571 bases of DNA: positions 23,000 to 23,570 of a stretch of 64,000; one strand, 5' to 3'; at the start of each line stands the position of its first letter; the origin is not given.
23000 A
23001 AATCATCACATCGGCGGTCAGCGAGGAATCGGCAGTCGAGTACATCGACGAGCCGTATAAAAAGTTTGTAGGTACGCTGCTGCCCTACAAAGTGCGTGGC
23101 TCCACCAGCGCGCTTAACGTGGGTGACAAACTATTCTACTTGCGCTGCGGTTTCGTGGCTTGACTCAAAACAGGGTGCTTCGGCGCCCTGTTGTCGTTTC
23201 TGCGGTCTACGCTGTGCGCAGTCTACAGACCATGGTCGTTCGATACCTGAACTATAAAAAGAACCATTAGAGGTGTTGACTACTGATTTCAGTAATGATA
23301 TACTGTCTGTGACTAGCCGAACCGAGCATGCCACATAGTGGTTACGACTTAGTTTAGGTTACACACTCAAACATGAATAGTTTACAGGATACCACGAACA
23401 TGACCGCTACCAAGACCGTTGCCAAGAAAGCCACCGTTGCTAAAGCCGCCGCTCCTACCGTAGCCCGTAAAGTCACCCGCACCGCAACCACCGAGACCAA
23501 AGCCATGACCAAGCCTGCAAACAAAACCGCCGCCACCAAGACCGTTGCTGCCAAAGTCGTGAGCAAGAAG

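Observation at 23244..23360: Three-copy 117-119 bp promoter cassette whose inverted flanking boxes are symmetric about the -10 hexamer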

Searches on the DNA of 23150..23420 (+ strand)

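Call 19: search_dna_similar(query=window:23150-23420:+, collection=phages, mode=distant, max_rows=30, max_evalue=1)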
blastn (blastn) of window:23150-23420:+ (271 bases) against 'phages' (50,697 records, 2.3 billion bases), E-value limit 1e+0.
Records with a match: 6; places in all: 6; records where one place covers at least 80% of the query: 0.
Best place of each record, by identity: 80-90% 4; 60-80% 2.
By first word of the organism name: Klebsiella 3; Pseudomonas 2; Escherichia 1.
By host as written in the record: Pseudomonas aeruginosa PAO1 2; Klebsiella sp. 2; - 1; Klebsiella pneumoniae Kpn2 1.
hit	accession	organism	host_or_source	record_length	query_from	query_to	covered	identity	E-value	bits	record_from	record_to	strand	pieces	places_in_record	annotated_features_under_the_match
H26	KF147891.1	Pseudomonas phage PaBG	Pseudomonas aeruginosa PAO1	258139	93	156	24%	73.4%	9e-1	40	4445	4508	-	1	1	hypothetical protein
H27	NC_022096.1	Pseudomonas phage PaBG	Pseudomonas aeruginosa PAO1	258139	93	156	24%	73.4%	9e-1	40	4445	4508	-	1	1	hypothetical protein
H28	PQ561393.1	Escherichia phage Ec1-ASingh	-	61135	19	56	14%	84.2%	9e-1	39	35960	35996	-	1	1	record has no annotation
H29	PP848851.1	Klebsiella phage vB_Kpn2-P2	Klebsiella pneumoniae Kpn2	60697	19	56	14%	84.2%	9e-1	39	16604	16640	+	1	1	DNA primase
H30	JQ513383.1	Klebsiella phage vB_KleM_RaK2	Klebsiella sp.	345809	124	157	13%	85.3%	9e-1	40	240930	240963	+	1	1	none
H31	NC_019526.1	Klebsiella phage vB_KleM_RaK2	Klebsiella sp.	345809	124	157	13%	85.3%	9e-1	40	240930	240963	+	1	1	none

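Call 20: get_annotated_region(hit=H27, flank=3000)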
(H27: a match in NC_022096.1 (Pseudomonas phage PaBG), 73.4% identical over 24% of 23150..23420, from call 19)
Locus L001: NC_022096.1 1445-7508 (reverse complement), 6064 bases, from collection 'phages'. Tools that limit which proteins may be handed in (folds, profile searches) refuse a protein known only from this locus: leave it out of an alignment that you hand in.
description: Pseudomonas phage PaBG, complete genome.
organism: Pseudomonas phage PaBG (NCBI taxid 1335230)
taxonomy: Viruses; Duplodnaviria; Heunggongvirae; Uroviricota; Caudoviricetes; Baikalvirus; Baikalvirus PaBG
host: Pseudomonas aeruginosa PAO1; source: -; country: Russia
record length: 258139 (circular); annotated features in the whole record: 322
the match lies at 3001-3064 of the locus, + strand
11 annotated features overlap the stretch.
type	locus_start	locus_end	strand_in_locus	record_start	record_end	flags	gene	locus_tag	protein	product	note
CDS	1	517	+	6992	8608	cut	-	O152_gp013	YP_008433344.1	hypothetical protein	-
CDS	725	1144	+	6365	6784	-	-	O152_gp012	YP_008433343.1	hypothetical protein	-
CDS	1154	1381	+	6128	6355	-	-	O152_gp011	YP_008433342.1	hypothetical protein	-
CDS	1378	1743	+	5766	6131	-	-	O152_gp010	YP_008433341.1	hypothetical protein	-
CDS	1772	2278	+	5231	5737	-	-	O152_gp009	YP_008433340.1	hypothetical protein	-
CDS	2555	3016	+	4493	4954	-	-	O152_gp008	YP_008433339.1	hypothetical protein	-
CDS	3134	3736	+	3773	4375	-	-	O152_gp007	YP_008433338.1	hypothetical protein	-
CDS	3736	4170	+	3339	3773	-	-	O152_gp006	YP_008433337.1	hypothetical protein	-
CDS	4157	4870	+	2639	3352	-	-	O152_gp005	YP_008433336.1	hypothetical protein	-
CDS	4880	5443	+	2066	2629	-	-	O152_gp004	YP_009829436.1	hypothetical protein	-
CDS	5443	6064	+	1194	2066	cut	-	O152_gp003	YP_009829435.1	nucleotidyltransferase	-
